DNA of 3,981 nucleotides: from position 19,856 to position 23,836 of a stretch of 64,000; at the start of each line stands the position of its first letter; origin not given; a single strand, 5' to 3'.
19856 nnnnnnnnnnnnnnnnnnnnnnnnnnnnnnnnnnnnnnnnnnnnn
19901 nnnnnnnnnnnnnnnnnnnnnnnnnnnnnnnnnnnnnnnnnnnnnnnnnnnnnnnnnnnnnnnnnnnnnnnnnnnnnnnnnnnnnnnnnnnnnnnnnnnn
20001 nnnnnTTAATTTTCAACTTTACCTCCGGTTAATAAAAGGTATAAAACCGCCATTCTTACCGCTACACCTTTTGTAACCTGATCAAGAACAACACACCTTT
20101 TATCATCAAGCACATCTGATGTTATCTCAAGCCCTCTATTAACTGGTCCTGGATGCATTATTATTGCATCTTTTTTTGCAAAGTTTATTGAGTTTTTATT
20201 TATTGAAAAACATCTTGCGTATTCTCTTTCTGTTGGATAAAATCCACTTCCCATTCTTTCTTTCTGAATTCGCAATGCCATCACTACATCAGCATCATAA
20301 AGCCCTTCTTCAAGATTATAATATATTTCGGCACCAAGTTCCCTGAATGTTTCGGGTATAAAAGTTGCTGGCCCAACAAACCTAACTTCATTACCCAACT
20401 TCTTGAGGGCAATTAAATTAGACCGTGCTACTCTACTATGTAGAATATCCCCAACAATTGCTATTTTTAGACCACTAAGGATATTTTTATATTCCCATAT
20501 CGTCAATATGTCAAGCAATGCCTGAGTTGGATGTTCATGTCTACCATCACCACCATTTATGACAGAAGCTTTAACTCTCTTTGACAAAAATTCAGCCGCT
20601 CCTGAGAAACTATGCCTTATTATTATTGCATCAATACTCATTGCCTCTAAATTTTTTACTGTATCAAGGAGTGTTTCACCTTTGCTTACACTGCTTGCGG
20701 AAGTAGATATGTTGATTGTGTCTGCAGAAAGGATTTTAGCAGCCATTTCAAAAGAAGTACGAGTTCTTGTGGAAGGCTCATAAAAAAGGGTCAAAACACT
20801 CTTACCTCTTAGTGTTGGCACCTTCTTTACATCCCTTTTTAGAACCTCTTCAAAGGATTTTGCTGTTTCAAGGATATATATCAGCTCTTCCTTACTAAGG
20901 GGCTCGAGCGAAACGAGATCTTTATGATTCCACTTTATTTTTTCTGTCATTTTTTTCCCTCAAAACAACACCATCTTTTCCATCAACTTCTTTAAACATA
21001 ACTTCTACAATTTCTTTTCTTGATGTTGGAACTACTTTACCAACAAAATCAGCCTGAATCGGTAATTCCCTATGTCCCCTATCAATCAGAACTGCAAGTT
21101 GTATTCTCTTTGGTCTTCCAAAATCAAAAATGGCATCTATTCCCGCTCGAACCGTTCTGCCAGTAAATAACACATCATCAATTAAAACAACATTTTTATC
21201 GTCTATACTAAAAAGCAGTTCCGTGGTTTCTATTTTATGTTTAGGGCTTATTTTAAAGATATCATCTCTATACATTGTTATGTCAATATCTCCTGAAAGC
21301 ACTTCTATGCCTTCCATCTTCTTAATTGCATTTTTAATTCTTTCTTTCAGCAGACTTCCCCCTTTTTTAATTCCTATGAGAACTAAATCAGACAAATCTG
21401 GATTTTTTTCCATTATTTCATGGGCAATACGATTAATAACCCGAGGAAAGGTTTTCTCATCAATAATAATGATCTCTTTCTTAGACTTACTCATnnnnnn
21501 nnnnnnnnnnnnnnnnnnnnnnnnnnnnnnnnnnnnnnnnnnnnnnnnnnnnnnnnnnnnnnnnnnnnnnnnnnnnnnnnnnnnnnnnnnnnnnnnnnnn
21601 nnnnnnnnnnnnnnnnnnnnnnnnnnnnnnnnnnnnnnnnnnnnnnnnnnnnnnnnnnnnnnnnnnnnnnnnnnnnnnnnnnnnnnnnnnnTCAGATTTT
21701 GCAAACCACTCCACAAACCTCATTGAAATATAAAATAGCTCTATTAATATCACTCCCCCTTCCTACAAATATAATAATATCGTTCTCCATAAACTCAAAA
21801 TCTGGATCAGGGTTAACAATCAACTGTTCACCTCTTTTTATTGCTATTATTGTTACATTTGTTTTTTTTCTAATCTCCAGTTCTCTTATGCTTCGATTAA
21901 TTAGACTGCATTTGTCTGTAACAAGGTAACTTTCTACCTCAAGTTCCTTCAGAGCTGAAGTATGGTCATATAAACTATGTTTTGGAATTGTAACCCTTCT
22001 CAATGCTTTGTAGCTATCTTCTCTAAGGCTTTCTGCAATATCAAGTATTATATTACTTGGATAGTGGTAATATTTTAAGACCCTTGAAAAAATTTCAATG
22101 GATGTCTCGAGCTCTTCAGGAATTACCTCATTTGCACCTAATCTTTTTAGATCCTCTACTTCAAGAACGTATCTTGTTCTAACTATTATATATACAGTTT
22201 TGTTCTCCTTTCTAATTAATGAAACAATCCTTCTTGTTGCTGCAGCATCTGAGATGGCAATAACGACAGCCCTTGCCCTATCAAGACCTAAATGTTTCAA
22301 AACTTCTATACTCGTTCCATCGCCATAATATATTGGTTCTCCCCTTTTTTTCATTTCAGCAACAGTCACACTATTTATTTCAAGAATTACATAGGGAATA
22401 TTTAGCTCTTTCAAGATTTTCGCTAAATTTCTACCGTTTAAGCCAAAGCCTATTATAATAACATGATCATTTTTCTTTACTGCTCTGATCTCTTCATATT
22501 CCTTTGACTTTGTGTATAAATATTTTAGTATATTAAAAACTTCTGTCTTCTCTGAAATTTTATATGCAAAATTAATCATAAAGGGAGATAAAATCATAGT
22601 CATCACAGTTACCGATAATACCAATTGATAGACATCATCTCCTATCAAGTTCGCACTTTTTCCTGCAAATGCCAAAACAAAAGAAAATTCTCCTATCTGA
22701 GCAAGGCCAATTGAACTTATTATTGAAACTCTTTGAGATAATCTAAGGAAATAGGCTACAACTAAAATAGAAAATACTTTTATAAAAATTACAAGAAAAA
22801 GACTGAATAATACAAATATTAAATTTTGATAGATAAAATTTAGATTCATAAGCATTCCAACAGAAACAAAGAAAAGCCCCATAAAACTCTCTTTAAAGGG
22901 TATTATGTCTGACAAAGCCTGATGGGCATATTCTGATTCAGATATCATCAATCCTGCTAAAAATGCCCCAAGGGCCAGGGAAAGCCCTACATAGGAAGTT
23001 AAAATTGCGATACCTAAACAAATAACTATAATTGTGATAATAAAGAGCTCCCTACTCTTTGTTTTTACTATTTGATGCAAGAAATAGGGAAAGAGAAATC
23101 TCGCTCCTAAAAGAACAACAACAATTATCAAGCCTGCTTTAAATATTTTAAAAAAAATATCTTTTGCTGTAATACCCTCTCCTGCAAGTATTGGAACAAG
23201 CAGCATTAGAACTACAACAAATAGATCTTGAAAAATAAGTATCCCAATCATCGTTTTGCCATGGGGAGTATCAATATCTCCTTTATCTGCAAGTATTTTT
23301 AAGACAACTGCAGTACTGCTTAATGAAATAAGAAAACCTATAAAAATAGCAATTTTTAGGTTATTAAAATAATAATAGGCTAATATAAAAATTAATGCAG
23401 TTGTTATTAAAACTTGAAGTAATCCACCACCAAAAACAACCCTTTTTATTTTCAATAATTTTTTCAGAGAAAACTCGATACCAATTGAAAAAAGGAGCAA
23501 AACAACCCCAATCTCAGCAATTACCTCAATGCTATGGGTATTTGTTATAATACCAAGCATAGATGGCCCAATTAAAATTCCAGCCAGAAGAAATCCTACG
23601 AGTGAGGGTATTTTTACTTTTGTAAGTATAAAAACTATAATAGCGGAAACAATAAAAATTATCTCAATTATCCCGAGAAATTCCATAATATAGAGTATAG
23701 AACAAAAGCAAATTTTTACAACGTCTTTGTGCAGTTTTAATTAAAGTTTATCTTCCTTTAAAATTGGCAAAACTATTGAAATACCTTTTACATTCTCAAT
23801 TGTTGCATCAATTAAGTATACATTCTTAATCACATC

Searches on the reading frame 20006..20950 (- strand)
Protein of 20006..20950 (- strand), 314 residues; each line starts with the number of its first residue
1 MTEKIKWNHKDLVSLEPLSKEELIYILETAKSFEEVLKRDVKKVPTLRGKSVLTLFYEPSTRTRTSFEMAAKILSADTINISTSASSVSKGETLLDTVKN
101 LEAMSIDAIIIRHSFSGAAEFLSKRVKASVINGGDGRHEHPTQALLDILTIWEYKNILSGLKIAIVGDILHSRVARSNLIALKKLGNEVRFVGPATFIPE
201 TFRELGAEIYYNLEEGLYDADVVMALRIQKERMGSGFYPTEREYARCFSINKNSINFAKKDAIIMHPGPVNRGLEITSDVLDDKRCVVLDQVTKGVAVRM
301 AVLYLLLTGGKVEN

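Call 5: search_protein_families(library=pfam, proteins=[window:20006-20950:-])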
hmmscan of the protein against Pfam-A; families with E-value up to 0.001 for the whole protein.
window:20006-20950:- (314 aa): 2 families
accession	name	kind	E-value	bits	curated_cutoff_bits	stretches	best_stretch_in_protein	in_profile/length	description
PF02729.26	OTCace_N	-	9.9e-46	155.9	29.9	1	10-153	1-148/148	Aspartate/ornithine carbamoyltransferase, carbamoyl-P binding domain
PF00185.30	OTCace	-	4.1e-28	98.8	29.4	1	160-306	2-157/157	Aspartate/ornithine carbamoyltransferase, Asp/Orn binding domain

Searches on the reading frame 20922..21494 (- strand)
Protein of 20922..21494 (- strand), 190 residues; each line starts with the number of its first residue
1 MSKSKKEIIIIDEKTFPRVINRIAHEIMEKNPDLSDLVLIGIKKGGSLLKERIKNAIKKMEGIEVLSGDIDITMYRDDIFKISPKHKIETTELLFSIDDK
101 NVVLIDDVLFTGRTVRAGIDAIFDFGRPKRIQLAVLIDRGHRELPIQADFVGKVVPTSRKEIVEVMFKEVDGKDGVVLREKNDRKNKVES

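Call 5: search_protein_families(library=pfam, proteins=[window:20922-21494:-])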
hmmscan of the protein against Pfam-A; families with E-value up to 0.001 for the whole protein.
window:20922-21494:- (190 aa): 3 families
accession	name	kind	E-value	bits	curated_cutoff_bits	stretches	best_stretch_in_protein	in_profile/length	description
PF00156.33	Pribosyltran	-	5e-18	65.3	26.3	1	15-151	10-138/158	Phosphoribosyl transferase domain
PF15609.12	PRTase_2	-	0.00023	21.2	28.8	0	87-143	107-163/188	Phosphoribosyl transferase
PF24390.1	PRTase-CE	-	0.00029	21.2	27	1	71-127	80-133/253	PRTase-CE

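Call 10: find_related_loci(query=window:20925-21494:-, collection=genome_contigs, flank=3000)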
Query window:20925-21494:- (190 aa) in genome_contigs; peptide patterns used: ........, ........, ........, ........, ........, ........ (x = any residue, [..] = any of these).
510 stretches matched a pattern; 376 encode a relative of the query (tblastn E <= 1e-3); the best 80 are kept; 80 distinct loci.
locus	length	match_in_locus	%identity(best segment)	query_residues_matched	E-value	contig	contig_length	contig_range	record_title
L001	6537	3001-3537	88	1-179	1e-102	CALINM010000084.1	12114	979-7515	MAG: uncultured bacterium isolate R1_Bin_METABAT__134_1 genome assembly, contig: c_000001506956, whole genome shotgun se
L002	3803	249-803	70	1-185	3e-82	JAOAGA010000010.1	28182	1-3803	MAG: Proteobacteria bacterium isolate SKW305 NODE_10_length_28182_cov_18.818644, whole genome shotgun sequence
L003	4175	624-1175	66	1-184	1e-76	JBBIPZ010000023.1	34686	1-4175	MAG: Deltaproteobacteria bacterium isolate SIS170217_bin_314 NODE_1425_length_34686_cov_23.672172, whole genome shotgun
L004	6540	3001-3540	69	1-180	8e-77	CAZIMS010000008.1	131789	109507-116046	MAG TPA_asm: uncultured Pseudomonadota bacterium isolate binchicken_co40_56 genome assembly, contig: NODE_162_length_131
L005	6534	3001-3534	56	3-180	3e-62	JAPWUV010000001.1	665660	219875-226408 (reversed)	MAG: bacterium isolate RSWS12 scaffold_1_c1, whole genome shotgun sequence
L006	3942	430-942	58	10-180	5e-62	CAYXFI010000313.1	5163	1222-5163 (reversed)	MAG TPA_asm: uncultured Cytophagia bacterium isolate SRP338002_co1_109 genome assembly, contig: NODE_14879_length_5163_c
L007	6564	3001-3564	56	1-188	1e-61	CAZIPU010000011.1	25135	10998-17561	MAG TPA_asm: uncultured Syntrophales bacterium isolate binchicken_co20_416 genome assembly, contig: NODE_4057_length_251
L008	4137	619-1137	56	10-182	3e-61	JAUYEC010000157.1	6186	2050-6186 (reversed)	MAG: Candidatus Omnitrophota bacterium isolate C20_metabat.bin.9 C20_k141_766856, whole genome shotgun sequence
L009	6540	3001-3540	54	5-184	2e-58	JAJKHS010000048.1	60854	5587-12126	MAG: Thermoanaerobaculum sp. isolate b48_HoplandSoilSeptJan k101_2973050, whole genome shotgun sequence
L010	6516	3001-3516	56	10-181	3e-57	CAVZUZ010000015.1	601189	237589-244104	MAG: Thermoanaerobaculaceae bacterium isolate MFD06742.bin.2.42 genome assembly, contig: contig_3525, whole genome shotg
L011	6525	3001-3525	57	10-187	2e-57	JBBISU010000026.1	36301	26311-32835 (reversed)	MAG: Acidobacteriota bacterium isolate MTF170219_bin_380 NODE_1340_length_36301_cov_20.115020, whole genome shotgun sequ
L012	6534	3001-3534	54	10-187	2e-57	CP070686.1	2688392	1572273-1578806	MAG: candidate division WOR-3 bacterium isolate bin65 chromosome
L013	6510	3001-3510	57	10-179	3e-57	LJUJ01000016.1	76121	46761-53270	MAG: candidate division WOR_3 bacterium SM23_42 WORSMTZ_905, whole genome shotgun sequence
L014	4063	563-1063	56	10-176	5e-57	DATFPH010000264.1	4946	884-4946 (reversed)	MAG TPA_asm: Thermoanaerobaculia bacterium isolate SMAG_U9298 k141_501076, whole genome shotgun sequence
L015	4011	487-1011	53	9-183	5e-57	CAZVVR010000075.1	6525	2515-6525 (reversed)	MAG TPA_asm: uncultured Mageeibacillus sp. isolate binchicken_co157_290 genome assembly, contig: NODE_29103_length_6525_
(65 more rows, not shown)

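Call 15: find_related_loci(query=window:20925-21494:-, collection=metagenome_contigs, flank=1500)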
Query window:20925-21494:- (190 aa) in metagenome_contigs; peptide patterns used: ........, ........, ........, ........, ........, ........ (x = any residue, [..] = any of these).
577 stretches matched a pattern; 382 encode a relative of the query (tblastn E <= 1e-3); the best 80 are kept; 80 distinct loci.
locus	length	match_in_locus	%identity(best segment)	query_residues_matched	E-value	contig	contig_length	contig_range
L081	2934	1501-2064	86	1-188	2e-105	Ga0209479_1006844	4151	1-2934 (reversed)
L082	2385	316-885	81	1-190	8e-100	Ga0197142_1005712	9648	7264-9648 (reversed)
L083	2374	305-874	79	1-190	3e-96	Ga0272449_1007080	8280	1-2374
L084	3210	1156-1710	72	1-185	8e-84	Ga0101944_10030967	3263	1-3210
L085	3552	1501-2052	68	1-184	1e-78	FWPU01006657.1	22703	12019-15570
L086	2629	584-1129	68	1-182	1e-77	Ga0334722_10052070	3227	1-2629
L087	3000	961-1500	69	1-180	3e-77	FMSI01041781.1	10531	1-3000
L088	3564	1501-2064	56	1-188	6e-62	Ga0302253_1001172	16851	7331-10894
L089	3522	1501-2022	55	10-183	6e-62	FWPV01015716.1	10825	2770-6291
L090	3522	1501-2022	54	10-183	4e-62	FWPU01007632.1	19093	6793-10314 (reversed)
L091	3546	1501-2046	58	2-183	7e-61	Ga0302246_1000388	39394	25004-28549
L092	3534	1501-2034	56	10-187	8e-59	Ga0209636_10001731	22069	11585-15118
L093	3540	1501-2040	54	5-184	1e-58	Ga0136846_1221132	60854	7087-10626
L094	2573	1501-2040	51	5-184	1e-58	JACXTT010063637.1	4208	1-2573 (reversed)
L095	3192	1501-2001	53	10-178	9e-58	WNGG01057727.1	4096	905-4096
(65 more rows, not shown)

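Call 22: search_protein_families(library=ncbifam, proteins=[window:20922-21494:-])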
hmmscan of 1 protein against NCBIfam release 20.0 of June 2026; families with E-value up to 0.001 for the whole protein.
window:20922-21494:- (190 aa): 9 families
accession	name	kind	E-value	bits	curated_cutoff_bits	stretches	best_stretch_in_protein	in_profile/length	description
NF003549.0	PRK05205.1-5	equivalog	8.6e-71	237.1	138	1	5-181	3-181/182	bifunctional pyr operon transcriptional regulator/uracil phosphoribosyltransferase PyrR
NF003547.0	PRK05205.1-3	equivalog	8.7e-64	214.9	230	1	4-182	10-192/194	bifunctional pyr operon transcriptional regulator/uracil phosphoribosyltransferase PyrR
NF003548.0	PRK05205.1-4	equivalog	4.4e-62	209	218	1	9-181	5-172/173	bifunctional pyr operon transcriptional regulator/uracil phosphoribosyltransferase PyrR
NF003546.0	PRK05205.1-2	equivalog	5.1e-56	189.1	268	1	7-178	3-174/175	bifunctional pyr operon transcriptional regulator/uracil phosphoribosyltransferase PyrR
NF003545.0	PRK05205.1-1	equivalog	1.2e-40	138.7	140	1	16-165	10-155/171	bifunctional pyr operon transcriptional regulator/uracil phosphoribosyltransferase PyrR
TIGR01203.1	HGPRTase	equivalog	5.4e-12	45.8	150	1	9-156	1-142/167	hypoxanthine phosphoribosyltransferase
NF006605.0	PRK09162.1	equivalog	3.7e-10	39.5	181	1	9-156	16-156/183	hypoxanthine-guanine phosphoribosyltransferase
NF002620.0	PRK02277.1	subfamily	2.4e-05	24.1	115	1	24-139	76-180/201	orotate phosphoribosyltransferase-like protein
TIGR01251.1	ribP_PPkin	subfamily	0.00012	21.1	113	1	84-124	195-235/309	ribose-phosphate diphosphokinase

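Call 24: search_solved_structures(query=window:20925-21494:-, show_alignments=5)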
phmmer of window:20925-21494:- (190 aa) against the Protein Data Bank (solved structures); distinct sequences matched with E-value up to 0.001: 37.
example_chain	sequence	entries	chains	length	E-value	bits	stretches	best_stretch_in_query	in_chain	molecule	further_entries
1non_A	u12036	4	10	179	6.5e-55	188.8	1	7-181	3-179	PyrR bifunctional protein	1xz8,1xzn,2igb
4p3k_A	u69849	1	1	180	8.1e-55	188.5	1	4-181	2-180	Ancestral PyrR protein (Plum)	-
4p83_A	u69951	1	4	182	9.5e-55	188.3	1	5-180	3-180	Engineered PyrR protein (Purple)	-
4p81_A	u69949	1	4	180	6.1e-54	185.7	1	4-181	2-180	Ancestral PyrR protein (Orange)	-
4p80_A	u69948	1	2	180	2.9e-53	183.5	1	4-181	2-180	Ancestral PyrR protein (Green)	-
4p84_A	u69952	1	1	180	1.2e-52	181.4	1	5-180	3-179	Bifunctional protein PyrR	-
1ufr_A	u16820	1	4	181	1.5e-51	177.9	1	15-181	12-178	pyr mRNA-binding attenuation protein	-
4p82_A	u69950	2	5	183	3.1e-51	176.8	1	5-180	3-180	Bifunctional protein PyrR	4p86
1a3c_A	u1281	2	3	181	6.5e-51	175.8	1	7-180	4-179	PYRIMIDINE OPERON REGULATORY PROTEIN PYRR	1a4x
1w30_A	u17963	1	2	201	1.5e-45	158.3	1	15-180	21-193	PYRR BIFUNCTIONAL PROTEIN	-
5iao_A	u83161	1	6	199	1.6e-45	158.3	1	16-180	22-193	Bifunctional protein PyrR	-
3ohp_A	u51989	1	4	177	1.7e-07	34.4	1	7-157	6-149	Hypoxanthine phosphoribosyltransferase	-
4rqa_A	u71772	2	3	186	3.5e-07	33.4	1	6-157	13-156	Hypoxanthine phosphoribosyltransferase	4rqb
2jbh_A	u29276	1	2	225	1.4e-06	31.4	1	10-157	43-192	PHOSPHORIBOSYLTRANSFERASE DOMAIN-CONTAINING PROTEIN 1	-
4lyy_A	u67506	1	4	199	2.9e-05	27.1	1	7-157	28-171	Hypoxanthine phosphoribosyltransferase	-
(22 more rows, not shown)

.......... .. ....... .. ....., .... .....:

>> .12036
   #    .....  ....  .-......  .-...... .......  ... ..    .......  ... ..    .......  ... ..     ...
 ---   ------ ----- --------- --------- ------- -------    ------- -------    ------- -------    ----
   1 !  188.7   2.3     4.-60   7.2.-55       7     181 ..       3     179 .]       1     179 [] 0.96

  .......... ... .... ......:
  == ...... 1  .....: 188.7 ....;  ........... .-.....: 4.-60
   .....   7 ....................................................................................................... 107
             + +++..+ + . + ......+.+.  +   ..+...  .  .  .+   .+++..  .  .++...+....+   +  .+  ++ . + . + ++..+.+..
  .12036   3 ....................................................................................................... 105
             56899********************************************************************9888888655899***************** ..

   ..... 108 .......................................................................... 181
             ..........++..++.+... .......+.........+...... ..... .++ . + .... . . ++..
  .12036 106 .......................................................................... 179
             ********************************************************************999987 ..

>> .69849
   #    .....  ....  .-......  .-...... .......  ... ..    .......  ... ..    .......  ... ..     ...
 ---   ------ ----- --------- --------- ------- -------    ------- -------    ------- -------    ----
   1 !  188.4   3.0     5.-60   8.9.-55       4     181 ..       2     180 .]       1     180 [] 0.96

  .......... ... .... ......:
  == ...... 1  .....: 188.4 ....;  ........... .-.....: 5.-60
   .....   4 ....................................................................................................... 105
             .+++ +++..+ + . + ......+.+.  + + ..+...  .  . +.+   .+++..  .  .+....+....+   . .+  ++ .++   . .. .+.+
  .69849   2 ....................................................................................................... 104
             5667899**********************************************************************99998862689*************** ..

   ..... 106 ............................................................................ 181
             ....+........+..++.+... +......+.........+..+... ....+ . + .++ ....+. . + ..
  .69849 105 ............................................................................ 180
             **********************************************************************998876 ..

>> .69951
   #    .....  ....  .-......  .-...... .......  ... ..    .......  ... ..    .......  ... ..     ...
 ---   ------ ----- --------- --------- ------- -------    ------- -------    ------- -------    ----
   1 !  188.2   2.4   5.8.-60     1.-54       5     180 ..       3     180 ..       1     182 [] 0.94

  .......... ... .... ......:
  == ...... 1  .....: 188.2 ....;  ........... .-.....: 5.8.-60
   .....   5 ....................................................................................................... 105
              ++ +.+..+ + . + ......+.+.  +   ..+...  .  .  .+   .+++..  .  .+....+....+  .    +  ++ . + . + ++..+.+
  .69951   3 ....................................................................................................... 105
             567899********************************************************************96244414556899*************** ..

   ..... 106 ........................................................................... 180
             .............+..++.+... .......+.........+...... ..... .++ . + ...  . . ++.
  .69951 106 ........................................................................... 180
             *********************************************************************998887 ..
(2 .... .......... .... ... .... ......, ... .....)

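Call 55: list_cluster_members(proteins=[window:20925-21494:-, window:20009-20950:-, window:13876-14343:-])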
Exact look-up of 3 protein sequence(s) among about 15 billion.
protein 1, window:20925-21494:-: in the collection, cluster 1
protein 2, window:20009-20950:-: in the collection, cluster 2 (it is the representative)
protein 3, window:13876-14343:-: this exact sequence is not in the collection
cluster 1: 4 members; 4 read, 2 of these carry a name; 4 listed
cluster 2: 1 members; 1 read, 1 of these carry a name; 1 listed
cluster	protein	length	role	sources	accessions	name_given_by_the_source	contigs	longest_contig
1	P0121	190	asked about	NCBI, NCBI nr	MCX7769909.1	MAG: bifunctional pyr operon transcriptional regulator/uracil phosphoribosyltransferase ... | bifunctional pyr operon transcriptional regulator/uracil phosphoribosyltransferase PyrR ...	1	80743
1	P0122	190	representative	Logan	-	-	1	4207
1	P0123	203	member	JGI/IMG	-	pyrimidine operon attenuation protein/uracil phosphoribosyltransferase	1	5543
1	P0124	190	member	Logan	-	-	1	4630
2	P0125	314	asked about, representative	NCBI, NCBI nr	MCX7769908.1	MAG: aspartate carbamoyltransferase catalytic subunit [Proteobacteria bacterium] | aspartate carbamoyltransferase catalytic subunit [Pseudomonadota bacterium]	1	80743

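Call 57: find_encoding_contigs(protein=P0123, flank=1200, max_places=2)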
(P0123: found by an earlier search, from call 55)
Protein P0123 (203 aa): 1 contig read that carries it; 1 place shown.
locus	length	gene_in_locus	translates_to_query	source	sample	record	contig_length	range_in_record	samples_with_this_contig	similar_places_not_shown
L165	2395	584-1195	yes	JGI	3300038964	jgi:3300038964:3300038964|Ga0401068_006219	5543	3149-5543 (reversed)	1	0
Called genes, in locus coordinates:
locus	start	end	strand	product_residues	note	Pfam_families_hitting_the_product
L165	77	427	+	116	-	-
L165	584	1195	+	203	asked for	PF15609:PRTase_2 (faint), PF00156:Pribosyltran, PF14681:UPRTase (faint)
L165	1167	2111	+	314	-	PF02729:OTCace_N, PF00185:OTCace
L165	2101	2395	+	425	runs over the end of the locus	PF01979:Amidohydro_1, PF07969:Amidohydro_3 (faint), PF12890:DHOase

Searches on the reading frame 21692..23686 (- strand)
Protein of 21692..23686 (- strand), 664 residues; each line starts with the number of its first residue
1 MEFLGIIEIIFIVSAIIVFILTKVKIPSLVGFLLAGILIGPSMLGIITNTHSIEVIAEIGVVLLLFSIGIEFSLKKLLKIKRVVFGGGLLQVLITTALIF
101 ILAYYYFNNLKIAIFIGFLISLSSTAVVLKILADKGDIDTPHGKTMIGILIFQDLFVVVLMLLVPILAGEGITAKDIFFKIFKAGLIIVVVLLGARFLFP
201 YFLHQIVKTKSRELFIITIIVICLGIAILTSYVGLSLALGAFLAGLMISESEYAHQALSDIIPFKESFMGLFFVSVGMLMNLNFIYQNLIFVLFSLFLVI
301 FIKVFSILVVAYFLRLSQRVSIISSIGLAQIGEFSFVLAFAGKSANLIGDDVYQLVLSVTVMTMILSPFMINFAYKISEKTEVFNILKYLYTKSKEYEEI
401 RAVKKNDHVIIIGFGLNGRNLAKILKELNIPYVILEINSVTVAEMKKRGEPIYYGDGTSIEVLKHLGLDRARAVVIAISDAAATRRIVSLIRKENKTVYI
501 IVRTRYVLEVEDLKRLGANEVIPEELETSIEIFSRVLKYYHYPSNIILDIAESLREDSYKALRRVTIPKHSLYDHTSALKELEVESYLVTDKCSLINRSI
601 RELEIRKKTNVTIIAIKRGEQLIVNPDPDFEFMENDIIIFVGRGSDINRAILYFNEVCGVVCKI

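Call 5: search_protein_families(library=pfam, proteins=[window:21692-23686:-])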
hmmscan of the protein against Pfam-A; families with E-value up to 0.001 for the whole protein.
window:21692-23686:- (664 aa): 3 families
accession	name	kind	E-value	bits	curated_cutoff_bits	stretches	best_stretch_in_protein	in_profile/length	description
PF00999.27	Na_H_Exchanger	-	2.2e-66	224.7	26.2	1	13-371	2-369/375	Sodium/hydrogen exchanger, transmembrane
PF02254.24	TrkA_N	-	3.4e-24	85.8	23.8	1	409-522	1-114/116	TrkA-N domain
PF02080.26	TrkA_C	-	1.6e-15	57.1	27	1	585-654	2-70/71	TrkA-C domain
